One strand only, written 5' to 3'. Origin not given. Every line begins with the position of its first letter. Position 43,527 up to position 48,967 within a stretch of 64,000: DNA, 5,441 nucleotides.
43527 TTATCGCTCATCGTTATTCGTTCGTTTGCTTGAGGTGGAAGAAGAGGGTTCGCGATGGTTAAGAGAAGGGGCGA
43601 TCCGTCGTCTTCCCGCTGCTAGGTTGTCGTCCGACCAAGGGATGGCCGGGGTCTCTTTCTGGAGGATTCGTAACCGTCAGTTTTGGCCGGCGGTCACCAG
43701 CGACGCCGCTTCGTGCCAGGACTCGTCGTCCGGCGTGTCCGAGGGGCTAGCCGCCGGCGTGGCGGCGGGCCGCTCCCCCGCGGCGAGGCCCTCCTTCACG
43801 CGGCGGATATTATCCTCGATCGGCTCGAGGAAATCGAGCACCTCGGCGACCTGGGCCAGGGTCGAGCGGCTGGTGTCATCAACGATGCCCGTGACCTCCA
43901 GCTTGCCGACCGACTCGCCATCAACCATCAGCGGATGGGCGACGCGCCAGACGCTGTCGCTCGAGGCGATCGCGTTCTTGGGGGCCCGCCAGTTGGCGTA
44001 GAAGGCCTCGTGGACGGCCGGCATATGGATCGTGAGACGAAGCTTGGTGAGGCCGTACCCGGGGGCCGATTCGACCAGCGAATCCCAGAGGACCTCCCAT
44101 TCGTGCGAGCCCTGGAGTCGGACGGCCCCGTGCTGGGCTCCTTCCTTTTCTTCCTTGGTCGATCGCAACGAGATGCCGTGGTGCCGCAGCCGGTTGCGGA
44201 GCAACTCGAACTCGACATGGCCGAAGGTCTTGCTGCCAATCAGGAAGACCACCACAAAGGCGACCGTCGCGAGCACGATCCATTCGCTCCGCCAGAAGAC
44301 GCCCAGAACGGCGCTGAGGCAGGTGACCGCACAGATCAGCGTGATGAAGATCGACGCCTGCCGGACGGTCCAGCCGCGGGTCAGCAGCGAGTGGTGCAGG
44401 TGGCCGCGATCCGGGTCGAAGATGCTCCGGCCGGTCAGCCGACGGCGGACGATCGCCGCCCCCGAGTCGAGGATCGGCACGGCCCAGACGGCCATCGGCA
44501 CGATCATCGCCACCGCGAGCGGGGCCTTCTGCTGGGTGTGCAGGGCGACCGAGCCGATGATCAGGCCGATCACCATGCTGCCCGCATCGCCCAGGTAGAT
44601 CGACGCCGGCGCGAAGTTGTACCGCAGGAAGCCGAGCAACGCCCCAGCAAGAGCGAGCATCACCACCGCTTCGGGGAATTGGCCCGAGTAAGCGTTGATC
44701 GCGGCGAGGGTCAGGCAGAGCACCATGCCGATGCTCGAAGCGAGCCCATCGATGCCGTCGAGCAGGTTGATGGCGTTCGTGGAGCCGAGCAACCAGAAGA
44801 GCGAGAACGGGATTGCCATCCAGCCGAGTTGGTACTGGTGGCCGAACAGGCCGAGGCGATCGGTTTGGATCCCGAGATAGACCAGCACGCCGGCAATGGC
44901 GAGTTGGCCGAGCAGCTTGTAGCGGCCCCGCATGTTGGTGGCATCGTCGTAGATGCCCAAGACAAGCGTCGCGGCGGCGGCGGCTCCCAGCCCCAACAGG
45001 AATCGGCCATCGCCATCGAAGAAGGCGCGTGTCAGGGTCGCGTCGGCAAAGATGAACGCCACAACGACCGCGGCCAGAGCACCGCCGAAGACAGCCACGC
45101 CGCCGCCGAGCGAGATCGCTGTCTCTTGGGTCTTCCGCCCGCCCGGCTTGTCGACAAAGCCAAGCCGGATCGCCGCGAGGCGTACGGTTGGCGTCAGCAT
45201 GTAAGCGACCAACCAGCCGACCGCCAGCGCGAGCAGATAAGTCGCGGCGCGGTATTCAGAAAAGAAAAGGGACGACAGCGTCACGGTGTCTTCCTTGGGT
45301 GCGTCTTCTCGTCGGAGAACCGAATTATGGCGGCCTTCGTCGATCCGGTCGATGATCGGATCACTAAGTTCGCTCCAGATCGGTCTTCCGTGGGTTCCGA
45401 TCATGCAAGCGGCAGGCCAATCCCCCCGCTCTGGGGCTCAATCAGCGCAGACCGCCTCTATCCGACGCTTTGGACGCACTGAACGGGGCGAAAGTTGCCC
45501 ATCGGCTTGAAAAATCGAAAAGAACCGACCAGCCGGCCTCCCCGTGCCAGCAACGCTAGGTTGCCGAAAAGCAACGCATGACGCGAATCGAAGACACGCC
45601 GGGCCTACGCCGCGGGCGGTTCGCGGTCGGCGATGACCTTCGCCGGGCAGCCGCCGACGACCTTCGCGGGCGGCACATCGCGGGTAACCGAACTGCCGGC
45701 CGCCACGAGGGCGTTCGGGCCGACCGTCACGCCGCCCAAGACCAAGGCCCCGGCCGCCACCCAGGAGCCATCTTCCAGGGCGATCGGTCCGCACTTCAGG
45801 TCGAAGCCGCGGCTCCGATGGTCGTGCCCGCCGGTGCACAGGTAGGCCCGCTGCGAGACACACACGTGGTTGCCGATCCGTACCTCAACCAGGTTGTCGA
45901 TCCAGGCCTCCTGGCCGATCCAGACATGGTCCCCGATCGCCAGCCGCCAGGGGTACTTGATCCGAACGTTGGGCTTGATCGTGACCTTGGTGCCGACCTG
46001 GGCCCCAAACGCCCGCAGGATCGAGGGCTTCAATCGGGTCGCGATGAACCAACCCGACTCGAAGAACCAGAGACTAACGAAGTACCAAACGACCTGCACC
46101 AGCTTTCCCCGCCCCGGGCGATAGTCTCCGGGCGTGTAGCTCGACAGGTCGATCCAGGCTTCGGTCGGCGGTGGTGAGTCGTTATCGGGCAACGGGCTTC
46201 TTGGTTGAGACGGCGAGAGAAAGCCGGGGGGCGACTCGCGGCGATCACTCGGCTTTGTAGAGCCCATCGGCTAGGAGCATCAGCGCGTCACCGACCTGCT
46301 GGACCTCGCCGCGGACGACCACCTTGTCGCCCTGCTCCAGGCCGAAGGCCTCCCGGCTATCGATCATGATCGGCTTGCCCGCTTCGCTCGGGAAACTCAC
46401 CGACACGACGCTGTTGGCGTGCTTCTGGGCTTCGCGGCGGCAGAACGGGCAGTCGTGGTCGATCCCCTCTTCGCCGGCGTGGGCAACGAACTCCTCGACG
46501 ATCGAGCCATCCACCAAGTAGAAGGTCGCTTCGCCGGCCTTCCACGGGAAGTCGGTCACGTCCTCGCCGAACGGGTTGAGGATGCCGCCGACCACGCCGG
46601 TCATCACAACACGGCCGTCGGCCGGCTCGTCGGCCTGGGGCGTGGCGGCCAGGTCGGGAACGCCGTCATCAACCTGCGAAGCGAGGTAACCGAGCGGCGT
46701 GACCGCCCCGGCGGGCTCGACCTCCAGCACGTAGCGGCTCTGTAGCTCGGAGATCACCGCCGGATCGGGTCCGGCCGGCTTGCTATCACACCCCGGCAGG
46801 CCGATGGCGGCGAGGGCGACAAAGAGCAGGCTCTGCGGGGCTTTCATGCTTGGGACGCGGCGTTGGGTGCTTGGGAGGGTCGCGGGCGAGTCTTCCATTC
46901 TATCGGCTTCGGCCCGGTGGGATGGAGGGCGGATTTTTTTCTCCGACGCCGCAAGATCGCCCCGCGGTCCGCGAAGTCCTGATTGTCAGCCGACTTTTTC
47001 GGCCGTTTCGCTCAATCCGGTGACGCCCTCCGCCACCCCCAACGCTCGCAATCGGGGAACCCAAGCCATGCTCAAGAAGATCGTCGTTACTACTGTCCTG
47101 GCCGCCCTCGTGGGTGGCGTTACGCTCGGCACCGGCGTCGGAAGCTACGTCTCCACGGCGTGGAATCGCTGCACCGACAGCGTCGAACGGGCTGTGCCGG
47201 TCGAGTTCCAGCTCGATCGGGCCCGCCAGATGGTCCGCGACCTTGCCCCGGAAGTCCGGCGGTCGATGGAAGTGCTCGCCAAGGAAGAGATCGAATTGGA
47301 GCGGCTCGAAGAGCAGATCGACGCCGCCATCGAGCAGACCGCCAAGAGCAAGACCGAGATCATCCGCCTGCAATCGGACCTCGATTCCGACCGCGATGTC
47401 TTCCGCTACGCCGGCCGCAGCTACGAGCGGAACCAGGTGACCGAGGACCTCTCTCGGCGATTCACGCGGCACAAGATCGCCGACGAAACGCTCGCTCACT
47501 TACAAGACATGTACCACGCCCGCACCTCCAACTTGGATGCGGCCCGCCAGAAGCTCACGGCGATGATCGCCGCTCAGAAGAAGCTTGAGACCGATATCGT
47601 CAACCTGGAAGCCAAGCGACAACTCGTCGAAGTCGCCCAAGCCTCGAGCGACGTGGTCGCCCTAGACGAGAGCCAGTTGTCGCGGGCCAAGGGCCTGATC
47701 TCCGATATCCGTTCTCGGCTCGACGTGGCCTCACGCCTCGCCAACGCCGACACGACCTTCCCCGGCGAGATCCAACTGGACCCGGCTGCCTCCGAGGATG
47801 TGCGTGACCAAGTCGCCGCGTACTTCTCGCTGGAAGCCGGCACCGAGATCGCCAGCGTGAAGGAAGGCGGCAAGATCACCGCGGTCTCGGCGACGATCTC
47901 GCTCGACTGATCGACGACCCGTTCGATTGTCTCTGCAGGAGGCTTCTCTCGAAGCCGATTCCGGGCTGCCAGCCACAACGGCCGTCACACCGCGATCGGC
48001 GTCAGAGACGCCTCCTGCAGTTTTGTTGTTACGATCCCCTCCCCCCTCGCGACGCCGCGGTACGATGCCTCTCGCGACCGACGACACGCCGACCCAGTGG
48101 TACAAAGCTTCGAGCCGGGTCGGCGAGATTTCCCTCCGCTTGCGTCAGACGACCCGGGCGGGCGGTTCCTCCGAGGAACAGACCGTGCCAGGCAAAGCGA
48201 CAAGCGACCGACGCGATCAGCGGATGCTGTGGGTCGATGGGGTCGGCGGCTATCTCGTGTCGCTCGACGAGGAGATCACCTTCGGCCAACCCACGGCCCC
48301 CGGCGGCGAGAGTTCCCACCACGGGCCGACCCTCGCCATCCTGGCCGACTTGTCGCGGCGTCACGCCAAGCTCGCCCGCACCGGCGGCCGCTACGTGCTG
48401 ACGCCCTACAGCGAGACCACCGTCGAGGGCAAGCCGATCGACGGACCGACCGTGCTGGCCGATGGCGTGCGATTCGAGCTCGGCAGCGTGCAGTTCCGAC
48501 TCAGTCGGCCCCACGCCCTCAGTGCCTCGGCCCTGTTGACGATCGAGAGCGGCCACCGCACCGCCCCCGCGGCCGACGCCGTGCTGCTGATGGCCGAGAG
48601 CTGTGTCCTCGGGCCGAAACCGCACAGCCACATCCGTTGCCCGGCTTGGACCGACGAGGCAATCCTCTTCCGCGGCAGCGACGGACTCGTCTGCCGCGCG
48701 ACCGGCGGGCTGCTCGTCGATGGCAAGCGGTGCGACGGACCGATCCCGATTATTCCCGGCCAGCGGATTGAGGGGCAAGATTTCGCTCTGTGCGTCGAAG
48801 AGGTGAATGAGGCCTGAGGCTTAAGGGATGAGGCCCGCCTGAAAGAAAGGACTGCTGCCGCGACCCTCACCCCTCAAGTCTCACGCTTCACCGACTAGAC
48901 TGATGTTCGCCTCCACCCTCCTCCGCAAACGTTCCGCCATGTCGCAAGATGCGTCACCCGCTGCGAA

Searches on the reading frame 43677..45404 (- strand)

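Call 81: search_protein_families(library=pfam, proteins=[window:43677-45404:-], max_evalue=0.001)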
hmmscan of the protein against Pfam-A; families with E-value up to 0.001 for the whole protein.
window:43677-45404:- (575 aa): 1 family
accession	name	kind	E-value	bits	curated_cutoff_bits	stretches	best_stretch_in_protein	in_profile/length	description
PF00953.26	Glycos_transf_4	-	8.5e-39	133.5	27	1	138-289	3-158/160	Glycosyl transferase family 4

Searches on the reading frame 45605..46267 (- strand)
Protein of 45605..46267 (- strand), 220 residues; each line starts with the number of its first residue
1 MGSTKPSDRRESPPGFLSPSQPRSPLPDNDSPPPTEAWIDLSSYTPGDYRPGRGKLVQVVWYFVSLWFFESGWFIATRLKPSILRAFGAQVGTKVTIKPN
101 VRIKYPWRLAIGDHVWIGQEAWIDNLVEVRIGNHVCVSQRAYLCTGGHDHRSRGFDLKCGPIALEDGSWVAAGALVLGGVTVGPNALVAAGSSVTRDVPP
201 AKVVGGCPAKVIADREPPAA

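Call 81: search_protein_families(library=pfam, proteins=[window:45605-46267:-], max_evalue=0.001)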
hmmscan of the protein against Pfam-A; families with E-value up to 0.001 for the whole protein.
window:45605-46267:- (220 aa): 2 families
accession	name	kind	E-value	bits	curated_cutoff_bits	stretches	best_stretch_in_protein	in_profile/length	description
PF00132.30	Hexapep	-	9.8e-10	38.2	27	1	165-195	5-35/36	Bacterial transferase hexapeptide (six repeats)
PF14602.12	Hexapep_2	-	3.2e-05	24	27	0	165-196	5-34/34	Hexapeptide repeat of succinyl-transferase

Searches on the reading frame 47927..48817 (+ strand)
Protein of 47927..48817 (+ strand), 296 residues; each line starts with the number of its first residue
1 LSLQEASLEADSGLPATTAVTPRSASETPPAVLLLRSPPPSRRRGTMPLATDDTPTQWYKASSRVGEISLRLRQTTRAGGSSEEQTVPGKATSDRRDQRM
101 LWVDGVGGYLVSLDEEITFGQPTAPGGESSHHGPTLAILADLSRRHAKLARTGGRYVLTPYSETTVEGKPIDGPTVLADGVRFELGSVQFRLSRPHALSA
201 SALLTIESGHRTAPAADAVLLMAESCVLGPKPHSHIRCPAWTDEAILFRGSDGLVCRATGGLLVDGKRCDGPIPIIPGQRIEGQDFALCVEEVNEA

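Call 81: search_protein_families(library=pfam, proteins=[window:47927-48817:+], max_evalue=0.001)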
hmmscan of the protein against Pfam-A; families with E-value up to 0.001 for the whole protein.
window:47927-48817:+ (296 aa): 1 family
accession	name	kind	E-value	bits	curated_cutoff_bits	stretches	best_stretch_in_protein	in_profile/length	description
PF00498.31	FHA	-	8.7e-06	26.5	20.7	1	141-186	17-67/67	FHA domain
